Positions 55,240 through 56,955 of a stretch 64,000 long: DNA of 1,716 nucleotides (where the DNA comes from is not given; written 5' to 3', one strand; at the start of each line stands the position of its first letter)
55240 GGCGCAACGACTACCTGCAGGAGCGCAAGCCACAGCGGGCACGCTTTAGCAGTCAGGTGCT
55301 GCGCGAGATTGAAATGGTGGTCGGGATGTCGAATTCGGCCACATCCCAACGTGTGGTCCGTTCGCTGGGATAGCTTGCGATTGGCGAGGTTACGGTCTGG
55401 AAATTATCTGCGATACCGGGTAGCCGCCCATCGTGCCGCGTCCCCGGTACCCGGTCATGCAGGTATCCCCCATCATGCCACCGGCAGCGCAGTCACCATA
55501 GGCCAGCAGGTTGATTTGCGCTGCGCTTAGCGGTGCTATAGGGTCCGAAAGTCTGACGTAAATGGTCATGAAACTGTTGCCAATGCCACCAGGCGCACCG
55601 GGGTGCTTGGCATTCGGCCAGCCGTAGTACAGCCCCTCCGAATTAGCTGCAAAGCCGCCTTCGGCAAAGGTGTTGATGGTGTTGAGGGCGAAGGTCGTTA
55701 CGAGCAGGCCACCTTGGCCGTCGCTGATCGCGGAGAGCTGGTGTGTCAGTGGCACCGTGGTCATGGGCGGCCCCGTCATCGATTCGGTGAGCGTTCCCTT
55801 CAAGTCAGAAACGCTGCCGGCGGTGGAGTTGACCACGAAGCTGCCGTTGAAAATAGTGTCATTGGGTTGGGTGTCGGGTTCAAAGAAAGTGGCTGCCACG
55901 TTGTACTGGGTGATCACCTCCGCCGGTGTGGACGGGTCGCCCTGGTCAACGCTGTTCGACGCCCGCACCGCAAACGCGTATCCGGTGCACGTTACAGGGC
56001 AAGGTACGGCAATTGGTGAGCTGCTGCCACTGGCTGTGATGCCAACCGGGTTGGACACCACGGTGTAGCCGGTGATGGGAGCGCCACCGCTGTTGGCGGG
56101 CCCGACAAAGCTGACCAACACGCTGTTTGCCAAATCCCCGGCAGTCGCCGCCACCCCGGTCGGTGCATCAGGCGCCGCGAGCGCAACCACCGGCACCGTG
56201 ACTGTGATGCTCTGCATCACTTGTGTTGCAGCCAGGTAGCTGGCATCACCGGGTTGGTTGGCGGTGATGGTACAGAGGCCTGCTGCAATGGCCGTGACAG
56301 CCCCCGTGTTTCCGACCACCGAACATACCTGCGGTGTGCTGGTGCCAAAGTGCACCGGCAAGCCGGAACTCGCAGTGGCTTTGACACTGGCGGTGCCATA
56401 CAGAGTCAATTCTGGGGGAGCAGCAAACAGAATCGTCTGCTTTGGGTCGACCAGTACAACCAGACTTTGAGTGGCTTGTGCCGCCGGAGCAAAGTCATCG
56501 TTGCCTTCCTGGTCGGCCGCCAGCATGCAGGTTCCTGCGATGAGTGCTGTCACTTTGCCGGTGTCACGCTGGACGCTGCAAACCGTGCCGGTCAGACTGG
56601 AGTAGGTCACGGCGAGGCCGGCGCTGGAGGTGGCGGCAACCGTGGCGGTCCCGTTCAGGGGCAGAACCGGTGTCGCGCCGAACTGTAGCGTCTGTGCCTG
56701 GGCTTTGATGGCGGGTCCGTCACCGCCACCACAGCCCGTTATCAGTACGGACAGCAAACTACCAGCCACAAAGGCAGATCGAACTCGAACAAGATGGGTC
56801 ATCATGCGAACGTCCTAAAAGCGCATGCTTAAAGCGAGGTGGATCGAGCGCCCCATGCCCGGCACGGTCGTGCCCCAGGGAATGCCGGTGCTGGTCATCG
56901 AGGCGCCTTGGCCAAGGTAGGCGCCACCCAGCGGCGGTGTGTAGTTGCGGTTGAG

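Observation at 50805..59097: Putative methanobactin-independent copper capture system (OprC-like receptor, Ig-stalk lipoprotein, MbnPH, PCuAC)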

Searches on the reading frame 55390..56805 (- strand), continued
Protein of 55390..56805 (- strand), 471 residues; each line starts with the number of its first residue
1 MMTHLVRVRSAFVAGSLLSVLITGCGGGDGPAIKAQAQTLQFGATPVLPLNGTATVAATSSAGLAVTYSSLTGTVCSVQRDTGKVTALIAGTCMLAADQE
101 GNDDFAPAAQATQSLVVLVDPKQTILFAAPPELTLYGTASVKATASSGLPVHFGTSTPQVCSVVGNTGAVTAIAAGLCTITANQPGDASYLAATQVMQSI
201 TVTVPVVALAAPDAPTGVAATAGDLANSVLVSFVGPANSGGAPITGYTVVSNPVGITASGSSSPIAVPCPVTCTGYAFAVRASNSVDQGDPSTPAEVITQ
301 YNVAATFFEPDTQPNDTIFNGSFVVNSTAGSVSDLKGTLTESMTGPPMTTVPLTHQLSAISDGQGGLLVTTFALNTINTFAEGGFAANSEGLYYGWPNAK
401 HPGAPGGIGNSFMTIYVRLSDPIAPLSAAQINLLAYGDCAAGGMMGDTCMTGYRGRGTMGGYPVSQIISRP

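Call 48: search_protein_families(library=ncbifam, proteins=[L003:2093-4276:+, L003:7785-10010:+, L003:7039-7779:+, L003:12491-12922:-, L003:12944-13486:-, L003:13483-14343:-], max_evalue=0.001)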
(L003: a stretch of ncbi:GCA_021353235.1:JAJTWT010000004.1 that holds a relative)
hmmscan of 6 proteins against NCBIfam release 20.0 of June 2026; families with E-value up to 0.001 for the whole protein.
L003:2093-4276:+ (727 aa): 23 families
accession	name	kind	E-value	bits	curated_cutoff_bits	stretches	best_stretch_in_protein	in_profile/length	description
TIGR01783.1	TonB-siderophor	subfamily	1.6e-59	202.2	223.5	1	69-723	2-645/649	TonB-dependent siderophore receptor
NF010651.0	PRK14050.1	equivalog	3.5e-32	111.4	884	2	435-706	452-708/730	TonB-dependent siderophore receptor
NF007465.0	PRK10044.1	equivalog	1.1e-28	99.9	803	2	525-727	523-726/726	ferrichrome porin FhuA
TIGR01785.1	TonB-hemin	subfamily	9.1e-24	83.9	316.85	2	65-175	14-131/677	TonB-dependent heme/hemoglobin receptor family protein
NF047944.1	FoxamRcptFoxA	equivalog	1.1e-22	80.2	1300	2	449-727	428-697/697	ferrioxamine B receptor FoxA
TIGR01779.1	TonB-B12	equivalog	1.5e-22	79.9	599.7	2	59-207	35-189/614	TonB-dependent vitamin B12 receptor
TIGR01786.1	TonB-hemlactrns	subfamily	3.3e-19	68.7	323.75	2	66-175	18-136/719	TonB-dependent hemoglobin/transferrin/lactoferrin family receptor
NF007349.0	PRK09840.1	equivalog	5.2e-19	67.7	686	2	4-182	5-185/760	catecholate siderophore receptor Fiu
NF041535.1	TonB_rec_PqqU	equivalog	5.6e-19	67.9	1200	1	448-706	385-647/676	TonB-dependent receptor PqqU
NF007478.2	PRK10064.1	equivalog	8.3e-16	57.4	745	1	62-174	40-159/663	catecholate siderophore receptor CirA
NF007926.1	PRK10641.1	equivalog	1.7e-14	53.3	836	1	71-207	46-187/617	TonB-dependent vitamin B12 receptor BtuB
NF053590.1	TonB_dep_TOL0244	equivalog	8.7e-14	51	645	2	60-190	19-158/604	TOL_0244 family TonB-dependent receptor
NF049960.1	siderphRecptFauA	equivalog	1.2e-13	50.5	900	1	61-173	69-182/727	TonB-dependent alcaligin siderophore receptor FauA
NF010010.0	PRK13483.1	equivalog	2.2e-13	49.1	927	1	17-174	9-164/660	ligand-gated channel protein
NF010038.0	PRK13513.1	equivalog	2.9e-13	49.2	942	1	65-176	48-168/659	ligand-gated channel protein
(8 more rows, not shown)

L003:7785-10010:+ (741 aa): 5 families
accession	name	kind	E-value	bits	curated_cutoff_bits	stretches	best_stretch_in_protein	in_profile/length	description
TIGR01785.1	TonB-hemin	subfamily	3.2e-34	118.4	316.85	1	69-737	34-673/677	TonB-dependent heme/hemoglobin receptor family protein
TIGR01786.1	TonB-hemlactrns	subfamily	2.1e-26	92.5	323.75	2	396-740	394-718/719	TonB-dependent hemoglobin/transferrin/lactoferrin family receptor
TIGR01778.1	TonB-copper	equivalog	1.2e-24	87.1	472.45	1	65-715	9-615/637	TonB-dependent copper receptor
TIGR01782.1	TonB-Xanth-Caul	subfamily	3.2e-09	35.6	310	1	74-216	44-192/868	TonB-dependent receptor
NF038079.1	TonB_sider_MxcH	equivalog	8e-09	34.1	925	1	40-179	116-256/792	TonB-dependent siderophore myxochelin receptor MxcH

L003:7039-7779:+ (246 aa): 11 families
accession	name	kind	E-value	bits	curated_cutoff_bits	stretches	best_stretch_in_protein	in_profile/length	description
NF038129.1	PEP_NF038129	equivalog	2.6e-07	30.7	65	1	211-242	162-194/194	NF038129 family PEP-CTERM protein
NF035944.1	PEPxxWA-CTERM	domain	6.3e-07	29.2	35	1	219-242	1-24/24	PEPxxWA-CTERM sorting domain-containing protein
NF038126.1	PEP_CTERM_FxDxF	subfamily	4e-06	27.1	50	1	214-242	138-165/165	FxDxF family PEP-CTERM protein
NF038119.1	PEP_CTERM_MHFG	equivalog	4.5e-06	27.2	100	1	207-243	224-260/260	MHFG family PEP-CTERM protein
NF033554.9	floc_PepA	equivalog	7.2e-06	26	80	1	119-244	163-260/261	flocculation-associated PEP-CTERM protein PepA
NF038124.1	PEP_CTERM_TLD_A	exception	1.4e-05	24.8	100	1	202-242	199-234/235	PEP_CTERM-anchored TLD domain-containing protein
NF041538.1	PEP_EDSA_1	subfamily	2.5e-05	24.1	100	1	214-242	279-307/307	EDSAP-1 family PEP-CTERM protein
NF038118.1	PEP_CTERM_CCXG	equivalog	5.8e-05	22.9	90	1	211-242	168-199/199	CCXG family PEP-CTERM protein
TIGR02595.1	PEP_CTERM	domain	7.1e-05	23.4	16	1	219-244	1-24/24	PEP-CTERM sorting domain-containing protein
NF038120.1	PEP_CTERM_QFxxD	subfamily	0.00021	21.3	80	1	216-242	190-214/215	NF038120 family PEP-CTERM protein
NF038125.1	PEP_CTERM_THxN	subfamily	0.00027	20.6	85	0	214-243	216-245/246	THxN family PEP-CTERM protein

L003:12491-12922:- (143 aa): 0 families

L003:12944-13486:- (180 aa): 0 families

L003:13483-14343:- (286 aa): 1 family
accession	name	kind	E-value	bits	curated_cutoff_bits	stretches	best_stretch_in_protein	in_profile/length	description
TIGR03806.1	chp_HNE_0200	subfamily_domain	6.1e-29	101.2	313.3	1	37-229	21-240/314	SO2930 family diheme c-type cytochrome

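Call 53: search_protein_families(library=pfam, proteins=[L032:6211-6810:+, L032:6956-7684:+, L032:11266-11895:+, L032:11859-14795:+, L033:5669-6400:+, L033:6351-7100:+, L033:7091-7537:+, L033:12477-14210:+, L033:14214-14909:+, L055:6207-7664:+], max_evalue=0.001)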
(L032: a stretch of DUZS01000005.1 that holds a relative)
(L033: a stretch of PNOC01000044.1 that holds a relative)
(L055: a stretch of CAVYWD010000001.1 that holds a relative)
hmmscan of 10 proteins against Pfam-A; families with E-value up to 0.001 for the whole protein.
L032:6211-6810:+ (200 aa): 0 families

L032:6956-7684:+ (243 aa): 1 family
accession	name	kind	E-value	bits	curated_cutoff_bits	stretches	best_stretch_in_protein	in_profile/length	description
PF03544.19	TonB_C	-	8.1e-20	71.5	24.6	1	162-240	1-79/79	Gram-negative bacterial TonB protein C-terminal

L032:11266-11895:+ (210 aa): 0 families

L032:11859-14795:+ (979 aa): 1 family
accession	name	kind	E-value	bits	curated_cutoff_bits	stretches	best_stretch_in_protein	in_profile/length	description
PF03174.19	CHB_HEX_C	-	7.8e-07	29.4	23.6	0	850-881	40-68/76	Chitobiase/beta-hexosaminidase C-terminal domain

L033:5669-6400:+ (244 aa): 1 family
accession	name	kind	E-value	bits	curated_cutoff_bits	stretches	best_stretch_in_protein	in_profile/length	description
PF03544.19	TonB_C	-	1e-17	64.8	24.6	1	163-241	1-79/79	Gram-negative bacterial TonB protein C-terminal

L033:6351-7100:+ (250 aa): 1 family
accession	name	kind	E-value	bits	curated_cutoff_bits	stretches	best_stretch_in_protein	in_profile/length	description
PF01618.21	MotA_ExbB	-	1.4e-33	115.8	22.9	1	113-224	11-122/127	MotA/TolQ/ExbB proton channel family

L033:7091-7537:+ (149 aa): 1 family
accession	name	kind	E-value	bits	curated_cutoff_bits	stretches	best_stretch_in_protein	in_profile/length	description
PF02472.21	ExbD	-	5.5e-32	111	25.4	1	24-145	5-127/128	Biopolymer transport protein ExbD/TolR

L033:12477-14210:+ (578 aa): 0 families

L033:14214-14909:+ (232 aa): 1 family
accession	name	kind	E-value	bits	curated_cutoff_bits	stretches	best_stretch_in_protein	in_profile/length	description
PF02630.20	SCO1-SenC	-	8.9e-21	74.7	22.8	1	84-193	5-110/134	SCO1/SenC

L055:6207-7664:+ (486 aa): 0 families

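Call 54: predict_structure(alignment_id=A3)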
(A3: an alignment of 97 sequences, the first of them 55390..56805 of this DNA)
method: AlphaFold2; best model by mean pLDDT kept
length: 471 residues; sequences in the alignment: 97
mean_pLDDT: 85.8   pTM: 0.66
mean pLDDT of the five models: 85.8, 85.6, 85.2, 84.9, 84.2
residues with pLDDT >= 90: 280; 70-90: 128; 50-70: 35; < 50: 28
segments of 3 or more residues with pLDDT < 50: 1-18, 23-28, 454-456
pLDDT, mean of each block of 10 residues (from residue 1): 36 48 47 82 89 92 95 93 92 93 92 87 88 93 91 96 92 95 88 93 86 95 90 93 94 95 93 93 95 97 90 80 96 96 78 94 92 89 66 78 80 92 92 85 66 54 90 84
secondary structure, 60 per line:
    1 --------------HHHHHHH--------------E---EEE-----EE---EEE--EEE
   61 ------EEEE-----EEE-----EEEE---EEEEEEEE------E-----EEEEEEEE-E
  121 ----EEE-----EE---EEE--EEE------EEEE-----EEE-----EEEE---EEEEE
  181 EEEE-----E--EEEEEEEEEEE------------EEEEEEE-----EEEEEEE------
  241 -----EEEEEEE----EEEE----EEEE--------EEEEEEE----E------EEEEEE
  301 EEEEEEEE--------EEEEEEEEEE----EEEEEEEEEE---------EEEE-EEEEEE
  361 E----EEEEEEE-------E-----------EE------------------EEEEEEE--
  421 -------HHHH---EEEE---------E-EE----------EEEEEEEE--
elements in order: H15-21 E40-42 E53-55 E58-60 E67-70 E76-78 E84-87 E91-98 E111-118 E125-127 E138-140 E143-145 E152-155 E161-163 E169-172 E176-184 E193-203 E216-222 E228-234 E246-252 E257-260 E265-268 E277-283 E295-308 E317-326 E331-340 E350-353 E355-361 E366-372 E412-418 H428-431 E435-438 E462-469

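Call 59: fold_search(model_id=the predicted structure, library=pdb)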
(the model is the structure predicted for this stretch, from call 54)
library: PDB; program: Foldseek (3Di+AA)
matches with E <= 10: 1463; with E <= 0.001: 247
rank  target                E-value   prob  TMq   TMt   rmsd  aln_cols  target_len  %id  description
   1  5i99                  5.1e-10  1.00  0.23  0.26  34.7       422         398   13  Crystal structure of mouse CNTN3 Ig5-Fn2 domains (released 2016-08-31)
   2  6iaa_A                8.2e-10  1.00  0.16  0.10  30.8       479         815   14  hRobo2 ectodomain (released 2019-03-13)
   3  2nzi_A                1.9e-09  1.00  0.19  0.27  17.3       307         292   17  Crystal structure of domains A168-A170 from titin (released 2007-02-13)
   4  8k53_A                3.6e-09  1.00  0.17  0.12  33.4       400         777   16  Structure of the Dimeric Human CNTN2 Ig 1-6-FNIII 1-2 Domain in an Asymmetric State (released 2023-12-06)
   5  9ba4_A                4.4e-08  1.00  0.17  0.10  38.7       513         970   13  Full-length cross-linked Contactin 2 (CNTN2) (released 2024-07-17)
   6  8d40_B                5.1e-08  1.00  0.20  0.21  44.7       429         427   13  Crystal structure of human CELSR1 EC1-4 (released 2023-08-30)
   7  5w4t_B                5.6e-08  1.00  0.19  0.25  23.3       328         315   16  Crystal Structure of Fish Cadherin-23 EC1-3 (released 2018-06-20)
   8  9g93_A                5.6e-08  1.00  0.19  0.16  18.9       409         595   12  CryoET structure of the in vitro grown Bacillus anthracis Sap S-layer (released 2024-12-18)
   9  2xyc                  7.9e-08  1.00  0.26  0.35   8.9       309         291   15  CRYSTAL STRUCTURE OF NCAM2 IGIV-FN3I (released 2011-02-23)
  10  4pbx                  9.1e-08  1.00  0.15  0.13  44.3       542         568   12  Crystal structure of the six N-terminal domains of human receptor protein tyrosine phosphatase sigma (released 2014-11-12)
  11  2jll                  1.0e-07  1.00  0.21  0.24  26.2       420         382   13  Crystal structure of NCAM2 IgIV-FN3II (released 2009-11-17)
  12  9hcj_10               1.5e-07  1.00  0.21  0.08  19.2       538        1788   10  D. discoideum nuclear pore complex (released 2024-12-25)
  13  5t4m_B                1.6e-07  1.00  0.20  0.25  23.3       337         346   16  Crystal Structure of Human Protocadherin-15 EC3-5 (released 2017-02-22)
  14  5t4n_B                1.7e-07  1.00  0.20  0.25  23.0       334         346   15  Crystal Structure of Human Protocadherin-15 EC3-5 D414A Variant (released 2017-02-22)
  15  5ftx                  2.1e-07  1.00  0.22  0.17  22.4       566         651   14  Structure of surface layer protein SbsC, domains 4-9 (released 2017-02-22)
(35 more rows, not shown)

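Call 73: search_protein_families(library=pfam, proteins=[L003:7039-7779:+, L033:11310-12227:+, L033:12477-14210:+, L032:11266-11895:+, L032:6211-6810:+], max_evalue=10)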
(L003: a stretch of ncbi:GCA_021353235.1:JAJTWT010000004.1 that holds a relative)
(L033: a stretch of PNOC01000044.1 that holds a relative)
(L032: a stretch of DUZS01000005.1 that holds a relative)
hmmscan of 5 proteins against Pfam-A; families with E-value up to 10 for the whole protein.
L003:7039-7779:+ (246 aa): 1 family
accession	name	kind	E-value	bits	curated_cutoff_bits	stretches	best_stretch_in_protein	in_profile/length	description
PF07589.16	PEP-CTERM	-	9e-09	35.5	20.7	1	218-242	1-24/24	PEP-CTERM motif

L033:11310-12227:+ (306 aa): 4 families
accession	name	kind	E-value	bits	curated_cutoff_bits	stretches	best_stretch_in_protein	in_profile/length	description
PF00041.27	fn3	-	4.2e-11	43.4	25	1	38-113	2-75/84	Fibronectin type III domain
PF16656.11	Pur_ac_phosph_N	-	4.7e-05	24.3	30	1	51-112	26-85/93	Purple acid Phosphatase, N-terminal domain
PF25523.1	Ig_RIMBP2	-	0.0016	18.9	27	1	36-76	3-48/105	RIMBP2-like, immunoglobulin-like domain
PF25059.1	FN3_DSCAM-DSCAML_C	-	0.0094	16.7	39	1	85-116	43-74/89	DSCAM/DSCAML C-terminal Fn3-like domain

L033:12477-14210:+ (578 aa): 2 families
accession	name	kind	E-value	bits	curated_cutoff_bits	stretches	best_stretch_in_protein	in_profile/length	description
PF13458.12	Peripla_BP_6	-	0.0022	18.1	31.7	1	265-561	52-338/343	Periplasmic binding protein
PF00034.26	Cytochrom_C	-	0.17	13.6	21.3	1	85-188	11-90/90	Cytochrome c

L032:11266-11895:+ (210 aa): 0 families

L032:6211-6810:+ (200 aa): 0 families

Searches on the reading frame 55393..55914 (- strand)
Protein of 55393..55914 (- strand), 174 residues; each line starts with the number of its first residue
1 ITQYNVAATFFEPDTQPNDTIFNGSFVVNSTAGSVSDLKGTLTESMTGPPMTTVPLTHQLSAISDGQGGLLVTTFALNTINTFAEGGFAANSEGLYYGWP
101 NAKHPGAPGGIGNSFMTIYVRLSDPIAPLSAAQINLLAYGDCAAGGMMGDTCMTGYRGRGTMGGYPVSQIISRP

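Call 26: search_protein_representatives(protein=window:55393-55914:-)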
Query: 174 residues. Proteins with E-value up to 0.001 (for the whole library): 155; up to 1e-10: 103; up to 1e-30: 36. The best 150 are listed.
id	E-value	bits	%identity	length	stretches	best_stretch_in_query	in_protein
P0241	4.6e-78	277.3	51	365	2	3-171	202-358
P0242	3.9e-71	254.7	60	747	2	1-172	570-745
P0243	8.2e-62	224.4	52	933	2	1-174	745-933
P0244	1.8e-60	220.0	65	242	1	3-171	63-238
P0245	1.0e-48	181.8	62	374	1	3-172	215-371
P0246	7.9e-48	178.9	60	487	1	2-171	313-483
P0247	1.4e-46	174.8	57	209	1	3-172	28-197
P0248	5.9e-45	169.5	55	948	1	1-173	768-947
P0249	6.0e-45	169.5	58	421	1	1-173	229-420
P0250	3.0e-44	167.2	58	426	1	1-173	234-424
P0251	3.2e-41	157.3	53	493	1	2-173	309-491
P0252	1.9e-40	154.8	71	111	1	64-173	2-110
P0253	2.3e-40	154.6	61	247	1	1-172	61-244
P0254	6.2e-39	149.9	55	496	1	1-173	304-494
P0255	2.6e-38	147.9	59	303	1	1-172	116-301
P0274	2.8e-31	125.0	53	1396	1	2-173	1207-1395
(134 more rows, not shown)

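Call 63: predict_structure(alignment_id=A4)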
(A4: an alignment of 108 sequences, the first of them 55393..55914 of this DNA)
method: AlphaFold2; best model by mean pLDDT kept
length: 174 residues; sequences in the alignment: 108
mean_pLDDT: 91.5   pTM: 0.89
mean pLDDT of the five models: 91.5, 91.1, 90.8, 89.1, 88.3
residues with pLDDT >= 90: 130; 70-90: 35; 50-70: 9; < 50: 0
segments of 3 or more residues with pLDDT < 50: none
pLDDT, mean of each block of 10 residues (from residue 1): 97 79 97 96 88 97 95 98 88 88 92 96 96 94 89 78 87 94
secondary structure, 60 per line:
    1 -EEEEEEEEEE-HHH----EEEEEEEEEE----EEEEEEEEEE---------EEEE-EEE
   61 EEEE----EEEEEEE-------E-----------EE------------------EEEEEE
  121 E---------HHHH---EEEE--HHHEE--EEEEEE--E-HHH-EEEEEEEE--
elements in order: E2-11 E20-29 E34-43 E53-56 E58-64 E69-75 E115-121 H131-134 E138-141 E151-156 E165-172

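Call 65: fold_search(model_id=the predicted structure, library=pdb)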
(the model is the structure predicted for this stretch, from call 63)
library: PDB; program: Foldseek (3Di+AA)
matches with E <= 10: 388; with E <= 0.001: 0
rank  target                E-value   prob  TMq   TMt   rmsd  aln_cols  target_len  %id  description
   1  4ghb_A                1.8e-02  0.33  0.24  0.18  13.2       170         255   13  Crystal structure of a porin-like protein (BACUNI_01323) from Bacteroides uniformis ATCC 8492 at 2.32 A resolution (released 2012-08-29)
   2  9b3h_B                6.5e-02  0.38  0.29  0.25   9.1       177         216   11  Structure of a complex between Pasteurella multocida surface lipoprotein, PmSLP-1, and bovine complement factor I (released 2025-04-23)
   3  4ghb_B                7.3e-02  0.18  0.23  0.17  13.8       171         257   11  Crystal structure of a porin-like protein (BACUNI_01323) from Bacteroides uniformis ATCC 8492 at 2.32 A resolution (released 2012-08-29)
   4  4egd_B                1.0e-01  0.13  0.21  0.18  11.1       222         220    6  1.85 Angstrom crystal structure of native hypothetical protein SAOUHSC_02783 from Staphylococcus aureus (released 2012-04-11)
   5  2ich_A                2.5e-01  0.11  0.26  0.16  17.2       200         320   11  CRYSTAL STRUCTURE OF A PUTATIVE ATTH (NE1406) FROM NITROSOMONAS EUROPAEA AT 2.00 A RESOLUTION (released 2006-10-03)
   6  9b3e_A                2.7e-01  0.13  0.22  0.19   9.9       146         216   10  Crystal structure of a Slam-dependent surface lipoprotein, PmSLP, in Pasteurella multocida (released 2025-04-16)
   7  6ubl_A                3.2e-01  0.03  0.14  0.12  16.5       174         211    9  Structure of DynF from the Dynemicin Biosynthesis Pathway of Micromonospora chersina (released 2020-09-16)
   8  9b3e_B                4.0e-01  0.12  0.23  0.20   9.8       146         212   10  Crystal structure of a Slam-dependent surface lipoprotein, PmSLP, in Pasteurella multocida (released 2025-04-16)
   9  5ixg_B                5.9e-01  0.05  0.14  0.14  10.9       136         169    9  Crystal Structure of Burkholderia cenocepacia BcnB (released 2017-03-22)
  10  8t1m_B                7.4e-01  0.30  0.35  0.48   8.2       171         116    6  Novel Domain of Unknown Function Solved with AlphaFold (released 2024-01-17)
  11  3buu_A                7.4e-01  0.04  0.21  0.18  14.3       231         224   10  Crystal structure of LolA superfamily protein NE2245 from Nitrosomonas europaea (released 2008-01-22)
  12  4jkq                  7.4e-01  0.02  0.16  0.08  17.6       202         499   11  Crystal structure of the N-terminal region of the human ryanodine receptor 2 (released 2014-04-02)
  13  6eua_A                7.8e-01  0.09  0.16  0.14   9.9        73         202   14  The fibrinogen-like domain of human Angptl3 (released 2018-05-09)
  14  3i4i_B                8.3e-01  0.04  0.16  0.14  10.1       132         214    8  Crystal structure of a prokaryotic beta-1,3-1,4-glucanase (lichenase) derived from a mouse hindgut metagenome (released 2010-07-21)
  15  3buu_B                8.3e-01  0.03  0.19  0.16  15.2       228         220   10  Crystal structure of LolA superfamily protein NE2245 from Nitrosomonas europaea (released 2008-01-22)
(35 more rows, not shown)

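Call 73: search_protein_families(library=pfam, proteins=[window:55393-55914:-], max_evalue=10)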
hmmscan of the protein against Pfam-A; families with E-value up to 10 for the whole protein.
window:55393-55914:- (174 aa): 0 families
